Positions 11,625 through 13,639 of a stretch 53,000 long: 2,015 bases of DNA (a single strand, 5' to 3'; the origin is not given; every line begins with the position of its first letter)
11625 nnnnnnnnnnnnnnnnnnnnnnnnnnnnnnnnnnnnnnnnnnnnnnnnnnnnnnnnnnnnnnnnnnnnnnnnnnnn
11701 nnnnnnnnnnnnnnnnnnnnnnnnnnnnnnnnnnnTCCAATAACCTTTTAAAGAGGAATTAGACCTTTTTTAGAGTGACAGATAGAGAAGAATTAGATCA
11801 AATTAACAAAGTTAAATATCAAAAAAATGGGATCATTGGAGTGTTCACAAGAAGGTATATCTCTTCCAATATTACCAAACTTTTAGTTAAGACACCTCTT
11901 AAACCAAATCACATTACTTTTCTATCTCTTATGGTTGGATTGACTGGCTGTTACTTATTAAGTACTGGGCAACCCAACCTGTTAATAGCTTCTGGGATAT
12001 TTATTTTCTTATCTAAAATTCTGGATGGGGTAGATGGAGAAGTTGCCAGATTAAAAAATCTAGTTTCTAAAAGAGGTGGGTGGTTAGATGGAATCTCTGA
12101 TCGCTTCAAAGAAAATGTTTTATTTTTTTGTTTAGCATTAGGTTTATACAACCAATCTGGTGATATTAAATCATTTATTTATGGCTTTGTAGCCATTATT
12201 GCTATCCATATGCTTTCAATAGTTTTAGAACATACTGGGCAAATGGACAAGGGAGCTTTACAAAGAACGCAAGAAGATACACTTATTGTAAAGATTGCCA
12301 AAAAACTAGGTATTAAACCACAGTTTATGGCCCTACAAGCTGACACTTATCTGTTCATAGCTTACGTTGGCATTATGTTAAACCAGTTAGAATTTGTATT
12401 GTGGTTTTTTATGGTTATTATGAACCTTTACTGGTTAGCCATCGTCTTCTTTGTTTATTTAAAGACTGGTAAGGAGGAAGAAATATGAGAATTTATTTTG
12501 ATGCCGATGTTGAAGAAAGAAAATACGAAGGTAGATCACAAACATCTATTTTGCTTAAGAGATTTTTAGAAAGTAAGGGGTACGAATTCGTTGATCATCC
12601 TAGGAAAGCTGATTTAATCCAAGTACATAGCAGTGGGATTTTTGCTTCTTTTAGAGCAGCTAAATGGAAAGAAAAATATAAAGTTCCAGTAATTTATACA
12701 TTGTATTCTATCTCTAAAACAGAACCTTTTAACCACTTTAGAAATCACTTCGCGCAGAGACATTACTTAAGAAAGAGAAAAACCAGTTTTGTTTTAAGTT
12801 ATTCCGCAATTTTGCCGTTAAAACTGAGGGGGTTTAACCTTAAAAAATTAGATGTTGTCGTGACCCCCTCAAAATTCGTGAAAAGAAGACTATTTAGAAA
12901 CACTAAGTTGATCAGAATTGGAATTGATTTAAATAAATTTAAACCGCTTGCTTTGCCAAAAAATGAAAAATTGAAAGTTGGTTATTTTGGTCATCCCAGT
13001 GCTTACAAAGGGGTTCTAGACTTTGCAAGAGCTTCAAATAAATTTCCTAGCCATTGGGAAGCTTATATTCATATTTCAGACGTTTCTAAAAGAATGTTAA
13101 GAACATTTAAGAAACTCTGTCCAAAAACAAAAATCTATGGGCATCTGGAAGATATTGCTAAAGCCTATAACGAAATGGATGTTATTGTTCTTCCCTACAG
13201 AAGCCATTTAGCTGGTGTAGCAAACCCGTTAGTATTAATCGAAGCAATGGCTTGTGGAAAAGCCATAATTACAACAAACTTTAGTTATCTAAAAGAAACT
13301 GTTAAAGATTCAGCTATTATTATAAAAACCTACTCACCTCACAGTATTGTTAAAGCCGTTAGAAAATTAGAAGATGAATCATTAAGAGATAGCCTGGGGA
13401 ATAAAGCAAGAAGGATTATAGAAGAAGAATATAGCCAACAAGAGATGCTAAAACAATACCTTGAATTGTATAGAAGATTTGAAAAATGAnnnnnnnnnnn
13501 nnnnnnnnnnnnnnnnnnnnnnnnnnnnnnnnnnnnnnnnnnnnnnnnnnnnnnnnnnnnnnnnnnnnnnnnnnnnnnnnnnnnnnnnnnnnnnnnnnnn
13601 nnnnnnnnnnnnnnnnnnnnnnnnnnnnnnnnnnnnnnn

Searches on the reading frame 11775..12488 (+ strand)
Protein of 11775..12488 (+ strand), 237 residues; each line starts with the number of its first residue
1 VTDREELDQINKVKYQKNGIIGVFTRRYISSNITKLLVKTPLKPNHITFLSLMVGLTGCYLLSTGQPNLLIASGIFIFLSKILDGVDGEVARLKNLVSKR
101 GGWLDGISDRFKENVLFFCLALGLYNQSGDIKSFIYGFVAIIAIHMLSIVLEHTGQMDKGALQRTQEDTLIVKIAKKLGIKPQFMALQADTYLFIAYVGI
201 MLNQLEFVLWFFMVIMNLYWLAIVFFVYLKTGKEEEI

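Call 24: search_protein_families(library=pfam, proteins=[window:11775-12488:+], max_evalue=0.00001)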
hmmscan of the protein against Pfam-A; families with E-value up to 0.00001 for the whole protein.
window:11775-12488:+ (237 aa): 1 family
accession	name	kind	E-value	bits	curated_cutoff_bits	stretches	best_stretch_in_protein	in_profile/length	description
PF01066.26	CDP-OH_P_transf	-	2.2e-12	48.1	22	1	44-157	4-113/152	CDP-alcohol phosphatidyltransferase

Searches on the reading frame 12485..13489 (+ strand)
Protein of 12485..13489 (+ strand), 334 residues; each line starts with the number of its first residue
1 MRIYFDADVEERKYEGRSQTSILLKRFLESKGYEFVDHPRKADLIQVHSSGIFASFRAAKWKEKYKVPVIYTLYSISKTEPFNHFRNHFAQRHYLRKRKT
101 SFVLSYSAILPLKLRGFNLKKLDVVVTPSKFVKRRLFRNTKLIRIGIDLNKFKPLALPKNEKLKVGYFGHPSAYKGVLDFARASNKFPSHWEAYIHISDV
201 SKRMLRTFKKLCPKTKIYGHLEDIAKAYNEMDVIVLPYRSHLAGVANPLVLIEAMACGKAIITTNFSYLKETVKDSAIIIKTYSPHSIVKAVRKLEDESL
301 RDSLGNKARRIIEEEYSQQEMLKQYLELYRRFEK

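Call 25: search_protein_families(library=pfam, proteins=[window:12485-13489:+], max_evalue=0.00001)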
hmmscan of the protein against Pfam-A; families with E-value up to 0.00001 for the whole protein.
window:12485-13489:+ (334 aa): 4 families
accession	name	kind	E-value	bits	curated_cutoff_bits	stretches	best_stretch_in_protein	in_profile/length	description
PF00534.26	Glycos_transf_1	-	4.3e-16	59.4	26.4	1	160-310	13-171/172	Glycosyl transferases group 1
PF13692.12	Glyco_trans_1_4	-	6.6e-15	56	27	1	165-295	4-139/142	Glycosyl transferases group 1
PF13439.12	Glyco_transf_4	-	1.8e-06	28.5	28.5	1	40-138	71-150/170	Glycosyltransferase Family 4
PF13524.12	Glyco_trans_1_2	-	4.1e-06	27.3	25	1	215-326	29-143/144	Glycosyl transferase-like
